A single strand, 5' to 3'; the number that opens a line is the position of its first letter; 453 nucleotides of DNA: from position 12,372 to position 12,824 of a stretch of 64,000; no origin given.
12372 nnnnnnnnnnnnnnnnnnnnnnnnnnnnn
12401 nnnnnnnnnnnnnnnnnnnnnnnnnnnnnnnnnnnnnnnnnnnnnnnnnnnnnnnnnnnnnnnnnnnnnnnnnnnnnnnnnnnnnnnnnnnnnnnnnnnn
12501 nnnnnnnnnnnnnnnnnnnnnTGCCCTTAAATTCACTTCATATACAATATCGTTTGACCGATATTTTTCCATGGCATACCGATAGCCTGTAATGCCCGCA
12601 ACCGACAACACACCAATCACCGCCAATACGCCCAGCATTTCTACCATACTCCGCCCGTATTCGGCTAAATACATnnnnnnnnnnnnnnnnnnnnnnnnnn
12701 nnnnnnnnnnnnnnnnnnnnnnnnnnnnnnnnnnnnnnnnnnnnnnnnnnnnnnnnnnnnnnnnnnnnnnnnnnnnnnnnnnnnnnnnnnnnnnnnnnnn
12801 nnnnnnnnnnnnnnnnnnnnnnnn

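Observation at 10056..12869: Giant cysteine-rich protein with a type-IV-prepilin-like N-terminus (paralog A): a candidate unusual surface/pilus-associated protein family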

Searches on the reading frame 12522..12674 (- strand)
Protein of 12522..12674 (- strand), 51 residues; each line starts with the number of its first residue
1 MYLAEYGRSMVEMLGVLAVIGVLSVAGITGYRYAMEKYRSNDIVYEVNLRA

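Call 13: search_protein_families(library=pfam, proteins=[window:12522-12674:-], max_evalue=10)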
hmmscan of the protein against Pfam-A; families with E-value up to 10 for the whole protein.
seq(51 aa): 1 family
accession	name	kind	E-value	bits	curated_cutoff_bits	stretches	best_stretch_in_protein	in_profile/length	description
PF07963.17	N_methyl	-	0.041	13.9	21.2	1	9-26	8-25/27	Prokaryotic N-terminal methylation motif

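Call 14: search_protein_families(library=ncbifam, proteins=[window:12522-12674:-], max_evalue=10)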
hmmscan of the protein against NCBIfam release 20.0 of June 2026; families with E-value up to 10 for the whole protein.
seq(51 aa): 4 families
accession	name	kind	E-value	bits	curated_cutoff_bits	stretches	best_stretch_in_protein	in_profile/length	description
NF007862.0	PRK10574.1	equivalog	0.018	15.1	138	1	7-43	6-42/145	prepilin peptidase-dependent pilin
NF003331.0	PRK04338.1-7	equivalog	0.051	12.4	560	1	11-45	51-85/376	tRNA (guanine(26)-N(2))-dimethyltransferase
NF007800.0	PRK10506.1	equivalog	0.072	12.9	158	1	5-44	8-47/163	prepilin peptidase-dependent protein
TIGR02532.1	IV_pilin_GFxxxE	domain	0.14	12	16.3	1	9-27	5-23/24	prepilin-type N-terminal cleavage/methylation domain-containing protein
